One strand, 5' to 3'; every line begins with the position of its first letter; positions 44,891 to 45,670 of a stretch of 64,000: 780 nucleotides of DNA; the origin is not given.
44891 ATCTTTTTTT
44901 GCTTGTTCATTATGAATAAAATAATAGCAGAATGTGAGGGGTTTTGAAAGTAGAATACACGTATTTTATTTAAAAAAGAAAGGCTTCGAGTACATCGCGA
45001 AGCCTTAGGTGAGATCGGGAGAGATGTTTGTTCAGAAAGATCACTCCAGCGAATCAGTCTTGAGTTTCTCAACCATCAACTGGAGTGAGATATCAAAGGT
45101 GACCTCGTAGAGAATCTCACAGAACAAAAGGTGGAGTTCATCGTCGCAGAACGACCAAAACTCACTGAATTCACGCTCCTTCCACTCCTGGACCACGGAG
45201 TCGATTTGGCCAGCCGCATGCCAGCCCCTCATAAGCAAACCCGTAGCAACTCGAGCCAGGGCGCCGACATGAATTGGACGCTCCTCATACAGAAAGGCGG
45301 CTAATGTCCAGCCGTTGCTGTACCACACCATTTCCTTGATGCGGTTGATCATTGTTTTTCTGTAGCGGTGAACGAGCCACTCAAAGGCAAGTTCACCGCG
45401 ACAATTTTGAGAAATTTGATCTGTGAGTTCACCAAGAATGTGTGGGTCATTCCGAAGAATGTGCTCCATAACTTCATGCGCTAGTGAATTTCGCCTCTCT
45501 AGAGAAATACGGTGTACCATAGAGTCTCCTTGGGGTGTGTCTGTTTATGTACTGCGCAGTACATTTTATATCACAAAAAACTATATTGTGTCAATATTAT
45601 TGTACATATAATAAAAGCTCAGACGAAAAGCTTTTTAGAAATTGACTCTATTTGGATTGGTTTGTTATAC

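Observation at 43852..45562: Shared palindromic operator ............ at the transcription start of two foreign orphan genes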

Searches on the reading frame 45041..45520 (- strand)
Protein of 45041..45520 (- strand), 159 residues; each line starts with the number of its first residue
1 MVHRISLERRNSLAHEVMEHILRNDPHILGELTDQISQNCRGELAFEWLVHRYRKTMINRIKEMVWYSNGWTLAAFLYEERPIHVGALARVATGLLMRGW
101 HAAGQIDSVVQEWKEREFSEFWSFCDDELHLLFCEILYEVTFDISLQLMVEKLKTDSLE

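Call 6: search_protein_families(library=pfam, proteins=[window:45041-45520:-], max_evalue=1)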
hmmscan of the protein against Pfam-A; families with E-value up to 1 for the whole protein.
window:45041-45520:- (159 aa): 0 families

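Call 10: search_protein_families(library=ncbifam, proteins=[window:45041-45520:-], max_evalue=0.1)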
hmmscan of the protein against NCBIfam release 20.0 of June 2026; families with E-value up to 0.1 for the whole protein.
window:45041-45520:- (159 aa): 0 families

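Call 11: search_protein_families(library=phrogs, proteins=[window:45041-45520:-], max_evalue=0.1)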
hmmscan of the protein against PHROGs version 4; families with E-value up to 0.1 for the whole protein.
window:45041-45520:- (159 aa): 0 families

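Call 13: find_encoding_contigs(protein=window:45041-45520:-, flank=10000, max_places=10)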
Protein window:45041-45520:- (159 aa): 1 contig read that carries it; 1 place shown.
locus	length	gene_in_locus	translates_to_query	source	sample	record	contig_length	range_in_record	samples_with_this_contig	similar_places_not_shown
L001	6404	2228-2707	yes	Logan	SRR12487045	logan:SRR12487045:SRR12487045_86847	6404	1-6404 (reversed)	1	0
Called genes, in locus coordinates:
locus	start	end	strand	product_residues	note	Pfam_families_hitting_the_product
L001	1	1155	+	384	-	?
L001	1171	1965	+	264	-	-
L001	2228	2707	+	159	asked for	-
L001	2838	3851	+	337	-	PF00579:tRNA-synt_1b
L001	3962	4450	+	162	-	-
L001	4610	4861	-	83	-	-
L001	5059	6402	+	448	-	?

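Call 14: find_homologous_proteins(query=window:45041-45520:-, max_evalue=0.001)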
Query window:45041-45520:- (159 aa): 1 proteins with E <= 0.001 among 34 candidates.
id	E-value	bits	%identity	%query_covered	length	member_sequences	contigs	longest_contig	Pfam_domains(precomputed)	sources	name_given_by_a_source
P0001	1.9e-102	358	99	100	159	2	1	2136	-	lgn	-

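Call 17: find_encoding_contigs(protein=P0001, flank=10000, max_places=10)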
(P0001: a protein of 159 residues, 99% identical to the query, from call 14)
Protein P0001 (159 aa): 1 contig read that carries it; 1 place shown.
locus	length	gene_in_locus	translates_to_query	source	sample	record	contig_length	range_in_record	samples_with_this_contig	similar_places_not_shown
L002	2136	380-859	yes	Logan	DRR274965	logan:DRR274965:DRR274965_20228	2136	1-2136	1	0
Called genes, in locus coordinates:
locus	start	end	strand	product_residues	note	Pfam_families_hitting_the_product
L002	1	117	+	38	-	?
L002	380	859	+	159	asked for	-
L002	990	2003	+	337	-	PF00579:tRNA-synt_1b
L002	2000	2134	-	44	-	?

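Call 29: predict_structure(protein=window:45041-45520:-)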
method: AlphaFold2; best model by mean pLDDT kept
length: 159 residues; sequences in the alignment: 1
mean_pLDDT: 43.0   pTM: 0.29
mean pLDDT of the five models: 43.0, 43.0, 40.4, 40.3, 38.0
residues with pLDDT >= 90: 0; 70-90: 0; 50-70: 24; < 50: 135
segments of 3 or more residues with pLDDT < 50: 1-5, 7-11, 13-15, 20-22, 24-54, 62-133, 148-150, 155-157
pLDDT, mean of each block of 10 residues (from residue 1): 43 48 44 44 42 49 41 35 36 40 38 41 43 50 48 48
secondary structure, 60 per line:
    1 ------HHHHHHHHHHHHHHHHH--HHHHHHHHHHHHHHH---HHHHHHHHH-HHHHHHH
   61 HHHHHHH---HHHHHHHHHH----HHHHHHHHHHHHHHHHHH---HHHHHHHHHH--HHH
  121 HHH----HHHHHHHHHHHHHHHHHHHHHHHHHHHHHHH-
elements in order: H7-23 H26-40 H44-52 H54-67 H71-80 H85-102 H106-115 H118-123 H128-158
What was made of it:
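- On ClbS/DUF1706-like self-protection proteins (for gene B): The AF2 models were too poor for a fold search (pLDDT 43; call 29).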

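Call 45: search_solved_structures(query=window:45041-45520:-, max_evalue=10)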
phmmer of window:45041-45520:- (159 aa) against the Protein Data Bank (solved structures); distinct sequences matched with E-value up to 10: 3.
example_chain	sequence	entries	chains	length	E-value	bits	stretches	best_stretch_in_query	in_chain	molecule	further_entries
6trv_AAA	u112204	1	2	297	0.33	14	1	52-122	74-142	Uncharacterized protein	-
9qe0_D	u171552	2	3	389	0.52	13.3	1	24-66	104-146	JetB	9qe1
6sth_A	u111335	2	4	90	7.3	9.6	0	59-87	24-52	Fucose-binding lectin protein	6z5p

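Call 47: search_protein_families(library=padloc, proteins=[window:45041-45520:-], max_evalue=0.1)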
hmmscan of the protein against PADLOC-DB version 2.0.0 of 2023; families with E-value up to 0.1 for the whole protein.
window:45041-45520:- (159 aa): 2 families
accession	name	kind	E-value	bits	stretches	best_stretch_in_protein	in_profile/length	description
PDLC00542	JetB2|JetB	-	0.0031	14.7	1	23-65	97-139/388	DUF2398 domain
PDLC00348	PtuB1|PtuB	-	0.029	11.9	0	36-63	74-101/198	Unknown function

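Call 55: search_protein_representatives(protein=window:45041-45520:-)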
Query: 159 residues. Proteins with E-value up to 0.001 (for the whole library): 11; up to 1e-10: 5; up to 1e-30: 1. The best 11 are listed.
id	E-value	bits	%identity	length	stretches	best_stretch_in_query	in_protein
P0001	6.2e-103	357.7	99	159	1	1-159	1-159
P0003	7.2e-15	71.4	34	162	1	1-145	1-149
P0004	3.2e-13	66.1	31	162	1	1-151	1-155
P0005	2.1e-11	60.1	31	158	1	1-150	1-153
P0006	2.3e-11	60.1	32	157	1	3-145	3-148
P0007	6.5e-10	55.3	31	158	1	3-152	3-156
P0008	1.6e-07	47.5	28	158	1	1-148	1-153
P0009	3.3e-07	46.5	26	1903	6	18-53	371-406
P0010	4.6e-06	42.8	29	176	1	2-149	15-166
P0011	3.8e-05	39.8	31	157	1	4-146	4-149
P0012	1.5e-04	37.8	30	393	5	35-73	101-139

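Call 57: find_encoding_contigs(protein=P0003, flank=6000, max_places=6)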
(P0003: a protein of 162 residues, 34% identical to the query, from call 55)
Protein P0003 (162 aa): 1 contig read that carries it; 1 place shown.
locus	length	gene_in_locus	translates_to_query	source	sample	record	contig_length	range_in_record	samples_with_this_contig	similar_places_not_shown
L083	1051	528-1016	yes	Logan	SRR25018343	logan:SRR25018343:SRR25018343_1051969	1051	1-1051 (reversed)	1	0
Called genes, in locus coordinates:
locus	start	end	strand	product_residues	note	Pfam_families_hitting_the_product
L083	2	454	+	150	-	?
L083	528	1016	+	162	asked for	-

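Call 62: find_homologous_proteins(query=A1, max_evalue=0.001)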
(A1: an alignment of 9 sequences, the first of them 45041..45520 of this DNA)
Query A1 (9 sequences) (159 aa, profile of the alignment): 10 proteins with E <= 0.001 among 4216 candidates.
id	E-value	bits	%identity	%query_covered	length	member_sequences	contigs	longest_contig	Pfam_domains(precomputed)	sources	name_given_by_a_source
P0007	1.8e-62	228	30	97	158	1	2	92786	-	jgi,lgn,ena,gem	-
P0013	6.2e-61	223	32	91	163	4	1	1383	-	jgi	-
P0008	6.9e-61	223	27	93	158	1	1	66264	-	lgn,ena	-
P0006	5.8e-60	220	31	92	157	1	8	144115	-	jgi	jgi:hypothetical protein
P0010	9.8e-60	219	27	94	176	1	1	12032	-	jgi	jgi:hypothetical protein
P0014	1.3e-56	209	29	91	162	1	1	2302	-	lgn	-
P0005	4.6e-56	207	30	96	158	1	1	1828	-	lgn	-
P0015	2.1e-55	205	27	93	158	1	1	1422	-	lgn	-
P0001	3.5e-54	201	99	100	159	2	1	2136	-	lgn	-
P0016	7.6e-43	164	28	97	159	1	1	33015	-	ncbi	-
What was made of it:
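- Checked: An exhaustive phmmer search found about 12 distant full-length relatives at 26-34% identity (calls 55, 62).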

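Call 63: find_encoding_contigs(protein=P0006, flank=5000, max_places=8)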
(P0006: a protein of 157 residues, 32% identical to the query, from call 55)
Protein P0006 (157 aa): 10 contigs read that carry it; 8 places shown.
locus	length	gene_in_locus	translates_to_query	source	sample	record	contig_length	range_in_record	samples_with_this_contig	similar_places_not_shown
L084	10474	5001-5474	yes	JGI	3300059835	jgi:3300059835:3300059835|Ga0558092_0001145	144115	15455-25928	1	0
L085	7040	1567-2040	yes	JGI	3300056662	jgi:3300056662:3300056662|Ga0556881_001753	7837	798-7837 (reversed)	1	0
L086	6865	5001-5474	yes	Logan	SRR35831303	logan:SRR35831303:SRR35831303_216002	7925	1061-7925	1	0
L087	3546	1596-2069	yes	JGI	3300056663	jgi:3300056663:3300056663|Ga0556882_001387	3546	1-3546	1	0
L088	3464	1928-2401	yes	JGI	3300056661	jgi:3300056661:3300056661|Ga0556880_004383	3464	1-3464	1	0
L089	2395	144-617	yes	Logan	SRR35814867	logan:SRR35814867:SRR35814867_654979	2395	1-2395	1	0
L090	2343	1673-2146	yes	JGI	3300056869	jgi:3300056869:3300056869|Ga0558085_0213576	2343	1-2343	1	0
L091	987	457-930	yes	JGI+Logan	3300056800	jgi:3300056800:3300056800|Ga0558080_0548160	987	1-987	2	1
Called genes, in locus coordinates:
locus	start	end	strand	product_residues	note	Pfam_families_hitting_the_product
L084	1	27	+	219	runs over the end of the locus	-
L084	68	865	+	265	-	PF00849:PseudoU_synth_2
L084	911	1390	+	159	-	PF01245:Ribosomal_L19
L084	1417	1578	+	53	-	-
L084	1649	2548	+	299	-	PF11738:DUF3298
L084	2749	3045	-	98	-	-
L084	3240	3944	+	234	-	PF18760:ART-PolyVal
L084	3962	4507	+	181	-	-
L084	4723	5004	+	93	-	-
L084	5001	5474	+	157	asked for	-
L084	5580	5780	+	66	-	-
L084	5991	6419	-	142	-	-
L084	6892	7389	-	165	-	PF04140:ICMT, PF04191:PEMT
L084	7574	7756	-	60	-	-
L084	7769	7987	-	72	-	PF22570:LiaF-TM, PF18917:LiaI-LiaF-like_TM1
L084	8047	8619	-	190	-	PF04140:ICMT, PF04191:PEMT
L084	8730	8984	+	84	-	-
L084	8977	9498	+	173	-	PF07963:N_methyl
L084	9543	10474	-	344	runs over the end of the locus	PF01594:AI-2E_transport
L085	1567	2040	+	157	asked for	-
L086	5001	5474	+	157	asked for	-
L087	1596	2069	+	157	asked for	-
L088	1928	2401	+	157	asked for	-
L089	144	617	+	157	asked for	-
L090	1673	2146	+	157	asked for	-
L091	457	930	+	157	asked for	-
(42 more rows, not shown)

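Call 64: find_encoding_contigs(protein=P0007, flank=5000, max_places=3)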
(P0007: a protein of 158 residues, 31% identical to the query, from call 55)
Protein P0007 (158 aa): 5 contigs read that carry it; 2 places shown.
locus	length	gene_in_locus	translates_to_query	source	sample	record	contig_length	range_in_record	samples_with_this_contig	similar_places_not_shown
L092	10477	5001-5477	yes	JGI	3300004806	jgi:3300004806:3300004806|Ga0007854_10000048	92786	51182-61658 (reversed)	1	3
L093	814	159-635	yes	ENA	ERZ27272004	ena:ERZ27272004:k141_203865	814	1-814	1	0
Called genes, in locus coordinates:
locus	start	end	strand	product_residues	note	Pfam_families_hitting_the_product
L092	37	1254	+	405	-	PF00595:PDZ, PF17820:PDZ_6, PF03572:Peptidase_S41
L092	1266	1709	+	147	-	PF01281:Ribosomal_L9_N, PF03948:Ribosomal_L9_C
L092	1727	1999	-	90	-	PF01016:Ribosomal_L27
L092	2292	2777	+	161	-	-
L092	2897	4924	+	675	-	PF02897:Peptidase_S9_N, PF00326:Peptidase_S9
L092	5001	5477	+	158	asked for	-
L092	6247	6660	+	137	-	-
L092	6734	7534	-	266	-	PF21294:Polysacc_lyase_14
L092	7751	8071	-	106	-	-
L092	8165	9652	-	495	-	PF00749:tRNA-synt_1c, PF19269:Anticodon_2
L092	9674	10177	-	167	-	PF23951:DUF7282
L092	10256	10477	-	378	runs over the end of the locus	PF03033:Glyco_transf_28, PF04101:Glyco_tran_28_C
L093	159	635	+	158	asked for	-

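Call 65: find_encoding_contigs(protein=P0008, flank=5000, max_places=3)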
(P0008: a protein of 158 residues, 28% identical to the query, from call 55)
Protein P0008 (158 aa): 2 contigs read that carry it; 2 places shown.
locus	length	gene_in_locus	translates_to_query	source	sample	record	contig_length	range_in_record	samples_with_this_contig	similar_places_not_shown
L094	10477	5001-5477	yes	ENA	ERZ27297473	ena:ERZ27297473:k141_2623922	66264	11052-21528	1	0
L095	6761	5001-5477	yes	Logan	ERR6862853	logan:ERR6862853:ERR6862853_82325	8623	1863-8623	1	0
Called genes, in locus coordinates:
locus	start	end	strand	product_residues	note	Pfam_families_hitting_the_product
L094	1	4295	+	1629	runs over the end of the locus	-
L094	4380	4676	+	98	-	-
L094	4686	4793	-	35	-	-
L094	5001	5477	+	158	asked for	-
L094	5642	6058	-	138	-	-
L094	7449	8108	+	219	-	PF07589:PEP_exosort_dom (weak)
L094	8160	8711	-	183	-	PF07963:N_methyl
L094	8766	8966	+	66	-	-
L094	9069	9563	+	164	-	-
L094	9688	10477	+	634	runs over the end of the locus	PF00004:AAA, PF17862:AAA_lid_3, PF01434:Peptidase_M41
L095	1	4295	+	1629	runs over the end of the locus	-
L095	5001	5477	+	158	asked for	-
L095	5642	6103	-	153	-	-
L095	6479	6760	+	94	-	?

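Call 66: find_encoding_contigs(protein=P0010, flank=5000, max_places=3)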
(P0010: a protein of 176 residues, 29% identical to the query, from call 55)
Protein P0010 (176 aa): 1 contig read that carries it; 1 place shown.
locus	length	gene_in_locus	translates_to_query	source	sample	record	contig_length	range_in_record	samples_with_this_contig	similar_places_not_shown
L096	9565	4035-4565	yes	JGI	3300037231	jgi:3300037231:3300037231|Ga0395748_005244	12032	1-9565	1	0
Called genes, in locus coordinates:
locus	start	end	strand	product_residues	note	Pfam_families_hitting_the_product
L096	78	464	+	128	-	-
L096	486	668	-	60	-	-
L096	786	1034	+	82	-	-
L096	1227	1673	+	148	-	-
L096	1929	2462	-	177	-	-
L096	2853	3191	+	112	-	PF12840:HTH_20, PF01022:HTH_5, PF08279:HTH_11 (weak), PF12802:MarR_2 (weak), PF13412:HTH_24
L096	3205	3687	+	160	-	PF10604:Polyketide_cyc2 (faint), PF08327:AHSA1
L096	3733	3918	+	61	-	-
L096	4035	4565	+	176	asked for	-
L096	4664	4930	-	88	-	-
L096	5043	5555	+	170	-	-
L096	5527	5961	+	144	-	PF13376:OmdA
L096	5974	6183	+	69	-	-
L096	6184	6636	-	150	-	-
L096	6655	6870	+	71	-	-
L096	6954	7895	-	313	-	PF11999:Ice_binding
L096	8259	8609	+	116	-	-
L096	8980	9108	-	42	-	-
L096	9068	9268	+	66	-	-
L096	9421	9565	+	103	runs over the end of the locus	-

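Call 67: find_encoding_contigs(protein=P0016, flank=5000, max_places=3)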
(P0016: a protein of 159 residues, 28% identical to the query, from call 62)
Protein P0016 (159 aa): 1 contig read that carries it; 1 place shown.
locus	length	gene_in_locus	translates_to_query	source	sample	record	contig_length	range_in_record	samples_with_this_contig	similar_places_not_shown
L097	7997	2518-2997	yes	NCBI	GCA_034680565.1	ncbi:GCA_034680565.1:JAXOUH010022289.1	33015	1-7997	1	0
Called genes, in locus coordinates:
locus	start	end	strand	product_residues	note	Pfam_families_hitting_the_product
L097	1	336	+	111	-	?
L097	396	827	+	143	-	-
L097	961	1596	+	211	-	PF13489:Methyltransf_23, PF13847:Methyltransf_31, PF08241:Methyltransf_11, PF08242:Methyltransf_12, PF13649:Methyltransf_25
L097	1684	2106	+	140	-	PF08818:DUF1801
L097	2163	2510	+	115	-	-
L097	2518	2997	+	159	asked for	-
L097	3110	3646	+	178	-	-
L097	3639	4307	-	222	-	-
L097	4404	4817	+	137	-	PF00903:Glyoxalase, PF06983:3-dmu-9_3-mt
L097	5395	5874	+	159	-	-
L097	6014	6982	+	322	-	PF01408:GFO_IDH_MocA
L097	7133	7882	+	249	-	-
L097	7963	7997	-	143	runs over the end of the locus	-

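Call 71: search_protein_families(library=pfam, proteins=[L097:2163-2510:+, L084:4723-5004:+, L084:3962-4507:+, L084:3240-3944:+, L084:5580-5780:+, L097:3110-3646:+, L097:5395-5874:+, L094:4380-4676:+, L092:6247-6660:+, L096:3733-3918:+], max_evalue=0.05)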
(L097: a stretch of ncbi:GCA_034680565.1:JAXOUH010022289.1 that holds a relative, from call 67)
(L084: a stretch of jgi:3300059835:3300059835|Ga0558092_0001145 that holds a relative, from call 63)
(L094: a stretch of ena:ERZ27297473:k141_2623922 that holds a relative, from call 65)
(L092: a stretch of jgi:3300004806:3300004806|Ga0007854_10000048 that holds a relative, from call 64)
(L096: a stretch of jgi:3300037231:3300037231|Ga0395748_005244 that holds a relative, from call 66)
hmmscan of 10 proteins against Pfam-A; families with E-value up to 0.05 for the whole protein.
L097:2163-2510:+ (115 aa): 1 family
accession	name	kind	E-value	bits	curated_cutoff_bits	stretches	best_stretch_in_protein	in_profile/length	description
PF03551.20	PadR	-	3.4e-05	24.2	27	1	36-90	3-58/75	Transcriptional regulator PadR-like family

L084:4723-5004:+ (93 aa): 1 family
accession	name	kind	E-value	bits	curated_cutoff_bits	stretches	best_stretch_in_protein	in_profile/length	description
PF09876.14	DUF2103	-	0.00017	21.9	22.4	1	8-85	4-88/98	Predicted metal-binding protein (DUF2103)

L084:3962-4507:+ (181 aa): 0 families

L084:3240-3944:+ (234 aa): 1 family
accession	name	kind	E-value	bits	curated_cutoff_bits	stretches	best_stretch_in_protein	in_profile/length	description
PF18760.7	ART-PolyVal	-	1.8e-13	51.9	31.2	1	56-216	8-130/140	ADP-Ribosyltransferase in polyvalent proteins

L084:5580-5780:+ (66 aa): 0 families

L097:3110-3646:+ (178 aa): 0 families

L097:5395-5874:+ (159 aa): 0 families

L094:4380-4676:+ (98 aa): 0 families

L092:6247-6660:+ (137 aa): 0 families

L096:3733-3918:+ (61 aa): 0 families
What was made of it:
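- In L097 the homolog is co-transcribed with a PadR-like wHTH protein, which is the more obvious regulator there (calls 67, 71).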
